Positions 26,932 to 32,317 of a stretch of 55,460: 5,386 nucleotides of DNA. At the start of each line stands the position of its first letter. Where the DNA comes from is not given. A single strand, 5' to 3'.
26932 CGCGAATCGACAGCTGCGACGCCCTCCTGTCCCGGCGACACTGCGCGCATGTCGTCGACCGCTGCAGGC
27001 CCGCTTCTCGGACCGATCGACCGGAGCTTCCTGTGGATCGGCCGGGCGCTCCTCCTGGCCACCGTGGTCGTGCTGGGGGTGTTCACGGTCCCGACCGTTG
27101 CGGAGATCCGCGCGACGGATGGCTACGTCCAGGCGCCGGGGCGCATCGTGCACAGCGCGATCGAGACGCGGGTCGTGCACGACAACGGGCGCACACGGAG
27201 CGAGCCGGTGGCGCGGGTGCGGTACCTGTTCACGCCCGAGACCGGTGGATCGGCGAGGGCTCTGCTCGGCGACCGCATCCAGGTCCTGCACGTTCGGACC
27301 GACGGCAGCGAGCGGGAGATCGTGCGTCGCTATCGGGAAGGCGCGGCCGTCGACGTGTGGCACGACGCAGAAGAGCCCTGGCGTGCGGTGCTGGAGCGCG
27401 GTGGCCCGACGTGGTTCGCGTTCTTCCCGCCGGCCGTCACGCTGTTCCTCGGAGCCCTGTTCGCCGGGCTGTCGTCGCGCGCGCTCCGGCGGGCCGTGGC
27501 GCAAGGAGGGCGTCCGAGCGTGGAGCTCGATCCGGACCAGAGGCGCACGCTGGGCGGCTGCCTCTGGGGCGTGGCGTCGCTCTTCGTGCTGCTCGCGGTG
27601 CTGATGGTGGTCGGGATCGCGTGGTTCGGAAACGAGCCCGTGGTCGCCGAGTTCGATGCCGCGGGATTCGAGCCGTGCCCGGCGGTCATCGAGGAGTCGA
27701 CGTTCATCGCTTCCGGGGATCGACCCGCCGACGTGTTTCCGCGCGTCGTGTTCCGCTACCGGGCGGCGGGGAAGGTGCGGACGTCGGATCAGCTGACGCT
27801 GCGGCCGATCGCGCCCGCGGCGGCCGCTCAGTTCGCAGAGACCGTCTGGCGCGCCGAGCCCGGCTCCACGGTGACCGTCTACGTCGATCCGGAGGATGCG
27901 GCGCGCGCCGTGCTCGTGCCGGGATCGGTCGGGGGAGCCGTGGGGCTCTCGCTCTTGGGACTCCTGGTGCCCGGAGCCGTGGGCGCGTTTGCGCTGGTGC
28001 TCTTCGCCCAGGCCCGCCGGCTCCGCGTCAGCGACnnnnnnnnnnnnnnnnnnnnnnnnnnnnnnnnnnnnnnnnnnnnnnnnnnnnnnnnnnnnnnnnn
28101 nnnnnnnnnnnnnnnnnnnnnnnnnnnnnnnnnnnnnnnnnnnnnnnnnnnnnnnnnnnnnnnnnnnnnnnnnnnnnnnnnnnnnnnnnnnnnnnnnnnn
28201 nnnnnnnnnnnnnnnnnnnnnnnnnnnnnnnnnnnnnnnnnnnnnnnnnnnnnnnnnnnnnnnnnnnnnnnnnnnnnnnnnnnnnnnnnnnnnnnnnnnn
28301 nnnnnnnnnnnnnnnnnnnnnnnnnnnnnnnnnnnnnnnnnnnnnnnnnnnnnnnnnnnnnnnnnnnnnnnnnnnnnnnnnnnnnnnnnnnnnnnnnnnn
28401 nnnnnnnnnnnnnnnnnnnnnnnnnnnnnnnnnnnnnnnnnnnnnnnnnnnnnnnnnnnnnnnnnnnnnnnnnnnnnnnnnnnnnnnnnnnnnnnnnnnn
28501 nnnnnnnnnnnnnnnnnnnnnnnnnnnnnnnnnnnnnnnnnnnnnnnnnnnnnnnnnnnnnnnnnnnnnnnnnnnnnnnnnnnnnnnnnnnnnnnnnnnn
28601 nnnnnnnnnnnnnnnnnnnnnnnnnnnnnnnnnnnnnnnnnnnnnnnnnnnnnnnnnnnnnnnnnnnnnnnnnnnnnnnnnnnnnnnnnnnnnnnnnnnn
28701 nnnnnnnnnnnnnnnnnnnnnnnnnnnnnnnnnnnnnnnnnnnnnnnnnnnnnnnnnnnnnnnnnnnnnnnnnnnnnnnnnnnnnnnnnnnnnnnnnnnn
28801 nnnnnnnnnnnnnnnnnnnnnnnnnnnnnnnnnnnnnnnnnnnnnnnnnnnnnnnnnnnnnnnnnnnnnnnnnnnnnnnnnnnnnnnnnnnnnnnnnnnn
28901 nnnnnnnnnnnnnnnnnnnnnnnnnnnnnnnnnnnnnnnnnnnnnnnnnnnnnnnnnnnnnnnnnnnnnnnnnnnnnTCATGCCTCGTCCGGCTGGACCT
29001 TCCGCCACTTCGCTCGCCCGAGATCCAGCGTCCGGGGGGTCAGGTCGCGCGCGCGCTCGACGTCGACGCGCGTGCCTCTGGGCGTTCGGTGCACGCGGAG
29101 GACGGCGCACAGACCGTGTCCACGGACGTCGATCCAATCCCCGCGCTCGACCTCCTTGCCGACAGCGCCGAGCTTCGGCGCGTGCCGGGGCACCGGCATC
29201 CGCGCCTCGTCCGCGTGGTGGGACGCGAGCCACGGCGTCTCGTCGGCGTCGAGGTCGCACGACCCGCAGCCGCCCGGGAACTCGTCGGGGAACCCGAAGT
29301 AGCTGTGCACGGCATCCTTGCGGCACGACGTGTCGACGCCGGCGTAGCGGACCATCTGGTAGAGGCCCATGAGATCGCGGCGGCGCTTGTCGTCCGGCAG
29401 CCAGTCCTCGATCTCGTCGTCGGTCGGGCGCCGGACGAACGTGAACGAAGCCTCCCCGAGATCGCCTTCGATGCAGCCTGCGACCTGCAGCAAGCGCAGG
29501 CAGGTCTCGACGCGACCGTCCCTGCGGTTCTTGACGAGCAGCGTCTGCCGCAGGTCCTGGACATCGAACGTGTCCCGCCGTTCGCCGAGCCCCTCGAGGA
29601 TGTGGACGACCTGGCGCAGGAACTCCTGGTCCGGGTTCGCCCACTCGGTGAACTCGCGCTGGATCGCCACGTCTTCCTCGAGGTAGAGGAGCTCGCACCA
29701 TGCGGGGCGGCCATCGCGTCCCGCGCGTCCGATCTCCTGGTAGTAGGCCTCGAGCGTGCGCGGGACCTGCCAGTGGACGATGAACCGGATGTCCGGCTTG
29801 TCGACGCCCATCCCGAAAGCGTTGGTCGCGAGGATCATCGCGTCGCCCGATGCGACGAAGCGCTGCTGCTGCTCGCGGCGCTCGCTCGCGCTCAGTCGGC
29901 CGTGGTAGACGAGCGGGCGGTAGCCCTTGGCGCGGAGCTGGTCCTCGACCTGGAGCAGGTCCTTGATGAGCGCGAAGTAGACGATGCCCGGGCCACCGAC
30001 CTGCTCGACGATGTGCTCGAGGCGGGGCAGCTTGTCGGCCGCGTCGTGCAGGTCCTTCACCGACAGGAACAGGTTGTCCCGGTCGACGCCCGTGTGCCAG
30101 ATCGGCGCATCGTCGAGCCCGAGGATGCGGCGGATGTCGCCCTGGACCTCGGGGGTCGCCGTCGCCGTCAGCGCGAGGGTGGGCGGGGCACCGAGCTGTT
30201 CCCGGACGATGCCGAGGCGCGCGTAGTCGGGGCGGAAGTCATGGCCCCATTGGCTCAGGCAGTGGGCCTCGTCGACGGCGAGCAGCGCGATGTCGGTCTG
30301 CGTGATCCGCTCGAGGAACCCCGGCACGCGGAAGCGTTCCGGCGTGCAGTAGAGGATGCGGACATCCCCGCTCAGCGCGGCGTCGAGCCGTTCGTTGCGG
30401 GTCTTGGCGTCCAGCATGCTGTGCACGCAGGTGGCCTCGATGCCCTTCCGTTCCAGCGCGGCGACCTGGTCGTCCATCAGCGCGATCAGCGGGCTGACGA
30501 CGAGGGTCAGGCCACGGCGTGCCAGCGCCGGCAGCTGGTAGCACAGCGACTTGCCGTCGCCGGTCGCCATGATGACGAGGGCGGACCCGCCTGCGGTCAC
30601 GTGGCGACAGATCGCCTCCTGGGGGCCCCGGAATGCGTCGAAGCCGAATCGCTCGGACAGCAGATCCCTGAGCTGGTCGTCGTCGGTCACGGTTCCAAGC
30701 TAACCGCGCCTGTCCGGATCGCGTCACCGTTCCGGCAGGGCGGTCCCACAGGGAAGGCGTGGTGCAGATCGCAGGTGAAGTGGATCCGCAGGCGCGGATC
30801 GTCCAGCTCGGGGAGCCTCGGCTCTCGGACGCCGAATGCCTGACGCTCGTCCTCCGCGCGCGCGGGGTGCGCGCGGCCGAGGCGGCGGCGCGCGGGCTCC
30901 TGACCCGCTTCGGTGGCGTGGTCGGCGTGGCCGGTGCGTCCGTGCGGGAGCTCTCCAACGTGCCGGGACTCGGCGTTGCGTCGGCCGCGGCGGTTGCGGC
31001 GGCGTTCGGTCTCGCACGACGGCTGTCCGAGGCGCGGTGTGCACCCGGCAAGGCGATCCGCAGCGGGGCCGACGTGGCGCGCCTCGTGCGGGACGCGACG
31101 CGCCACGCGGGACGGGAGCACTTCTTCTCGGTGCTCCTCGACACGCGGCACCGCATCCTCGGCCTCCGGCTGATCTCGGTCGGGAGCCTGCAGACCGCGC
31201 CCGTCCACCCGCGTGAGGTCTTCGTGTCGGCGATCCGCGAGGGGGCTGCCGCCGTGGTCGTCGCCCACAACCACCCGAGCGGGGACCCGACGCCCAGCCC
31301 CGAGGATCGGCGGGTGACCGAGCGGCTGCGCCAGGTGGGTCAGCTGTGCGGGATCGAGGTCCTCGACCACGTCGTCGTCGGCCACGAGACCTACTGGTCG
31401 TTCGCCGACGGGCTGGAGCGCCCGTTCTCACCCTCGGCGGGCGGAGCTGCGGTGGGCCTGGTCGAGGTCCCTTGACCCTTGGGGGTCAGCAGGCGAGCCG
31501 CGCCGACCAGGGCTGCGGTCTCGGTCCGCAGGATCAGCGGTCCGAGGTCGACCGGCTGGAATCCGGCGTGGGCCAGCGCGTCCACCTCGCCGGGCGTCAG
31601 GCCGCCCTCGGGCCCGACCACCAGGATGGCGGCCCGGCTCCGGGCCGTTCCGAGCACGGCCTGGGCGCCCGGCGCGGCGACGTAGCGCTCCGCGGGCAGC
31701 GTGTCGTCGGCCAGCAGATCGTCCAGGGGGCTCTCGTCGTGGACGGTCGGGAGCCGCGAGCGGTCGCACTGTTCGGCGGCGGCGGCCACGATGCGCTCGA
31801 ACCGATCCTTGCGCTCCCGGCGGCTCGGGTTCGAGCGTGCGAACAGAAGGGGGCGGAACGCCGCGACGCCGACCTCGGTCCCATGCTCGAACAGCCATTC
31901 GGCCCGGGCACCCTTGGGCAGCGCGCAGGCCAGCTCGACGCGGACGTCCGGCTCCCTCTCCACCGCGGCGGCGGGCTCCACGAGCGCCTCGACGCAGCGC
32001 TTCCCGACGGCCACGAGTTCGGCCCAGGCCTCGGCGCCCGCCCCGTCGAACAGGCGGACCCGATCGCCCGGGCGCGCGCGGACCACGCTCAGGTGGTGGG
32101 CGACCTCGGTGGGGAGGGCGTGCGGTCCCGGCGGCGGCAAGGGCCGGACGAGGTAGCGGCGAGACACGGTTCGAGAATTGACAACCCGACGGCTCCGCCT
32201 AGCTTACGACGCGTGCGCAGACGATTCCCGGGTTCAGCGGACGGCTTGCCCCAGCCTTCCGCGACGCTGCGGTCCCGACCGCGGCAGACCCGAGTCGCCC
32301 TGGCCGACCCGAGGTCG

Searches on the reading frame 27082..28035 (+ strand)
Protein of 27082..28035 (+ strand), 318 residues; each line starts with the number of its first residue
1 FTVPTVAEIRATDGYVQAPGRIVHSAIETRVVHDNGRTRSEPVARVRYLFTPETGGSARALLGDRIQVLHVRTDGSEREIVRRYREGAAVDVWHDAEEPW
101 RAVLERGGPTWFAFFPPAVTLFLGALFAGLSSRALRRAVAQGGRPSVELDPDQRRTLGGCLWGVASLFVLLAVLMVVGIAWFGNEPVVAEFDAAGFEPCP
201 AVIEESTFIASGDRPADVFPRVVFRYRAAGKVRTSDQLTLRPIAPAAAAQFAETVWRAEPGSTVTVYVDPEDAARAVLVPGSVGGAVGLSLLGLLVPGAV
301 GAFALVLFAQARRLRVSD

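Call 54: search_protein_families(library=pfam, max_evalue=0.001, proteins=[window:27082-28035:+])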
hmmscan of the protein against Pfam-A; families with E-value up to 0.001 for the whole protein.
window:27082-28035:+ (318 aa): 1 family
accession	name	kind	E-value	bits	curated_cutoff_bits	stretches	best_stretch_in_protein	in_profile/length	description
PF12158.14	DUF3592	-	2.2e-18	67.2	25.3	2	18-108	1-83/84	Domain of unknown function (DUF3592)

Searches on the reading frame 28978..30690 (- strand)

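Call 6: search_protein_families(library=pfam, max_evalue=0.001, proteins=[window:28978-30690:-])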
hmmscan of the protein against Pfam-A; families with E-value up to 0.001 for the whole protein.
window:28978-30690:- (570 aa): 3 families
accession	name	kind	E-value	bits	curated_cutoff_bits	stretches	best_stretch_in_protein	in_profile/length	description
PF00270.35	DEAD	-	9.5e-24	84.4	26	1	24-182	4-164/167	DEAD/DEAH box helicase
PF00271.37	Helicase_C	-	6.3e-23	81.6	23.5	1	220-327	2-110/110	Helicase conserved C-terminal domain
PF16124.10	RecQ_Zn_bind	-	3.5e-06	28.1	25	1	433-480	18-64/66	RecQ zinc-binding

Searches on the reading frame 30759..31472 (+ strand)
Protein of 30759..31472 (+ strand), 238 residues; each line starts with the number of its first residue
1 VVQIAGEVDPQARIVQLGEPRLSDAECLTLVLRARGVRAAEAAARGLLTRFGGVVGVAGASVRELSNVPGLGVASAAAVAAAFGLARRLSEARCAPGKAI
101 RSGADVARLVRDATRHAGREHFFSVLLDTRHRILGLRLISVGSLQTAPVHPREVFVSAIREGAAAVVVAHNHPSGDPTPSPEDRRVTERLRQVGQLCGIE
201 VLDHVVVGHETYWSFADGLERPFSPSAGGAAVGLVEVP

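Call 6: search_protein_families(library=pfam, max_evalue=0.001, proteins=[window:30759-31472:+])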
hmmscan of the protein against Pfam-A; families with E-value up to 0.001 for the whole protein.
window:30759-31472:+ (238 aa): 3 families
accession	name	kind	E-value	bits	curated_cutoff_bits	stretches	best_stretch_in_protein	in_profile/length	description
PF04002.20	RadC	-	1.1e-40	138.7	22.1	1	101-217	2-118/121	RadC-like JAB domain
PF20582.4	UPF0758_N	-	5.2e-07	30.1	27.1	1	9-77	9-77/77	UPF0758 N-terminal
PF14464.11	Prok-JAB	-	0.00024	21.4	25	1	108-189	7-92/114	Prokaryotic homologs of the JAB domain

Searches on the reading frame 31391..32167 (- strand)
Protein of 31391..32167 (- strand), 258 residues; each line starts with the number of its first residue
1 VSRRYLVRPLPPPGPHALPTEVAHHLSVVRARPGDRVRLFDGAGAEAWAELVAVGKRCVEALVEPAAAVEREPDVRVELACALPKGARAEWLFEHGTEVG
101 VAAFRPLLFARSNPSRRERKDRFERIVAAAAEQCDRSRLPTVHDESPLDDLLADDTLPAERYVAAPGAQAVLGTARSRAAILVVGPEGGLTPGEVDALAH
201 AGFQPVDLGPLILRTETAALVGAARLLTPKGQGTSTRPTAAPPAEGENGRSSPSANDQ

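Call 6: search_protein_families(library=pfam, max_evalue=0.001, proteins=[window:31391-32167:-])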
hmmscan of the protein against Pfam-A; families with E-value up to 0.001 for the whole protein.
window:31391-32167:- (258 aa): 2 families
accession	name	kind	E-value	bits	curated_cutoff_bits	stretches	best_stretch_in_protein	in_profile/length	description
PF04452.19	Methyltrans_RNA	-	3.6e-37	127.9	23.9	1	73-225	3-163/165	RNA methyltransferase domain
PF20260.4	PUA_4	-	5.5e-09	36.4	23.9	1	18-59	1-43/48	RNA methyltransferase PUA domain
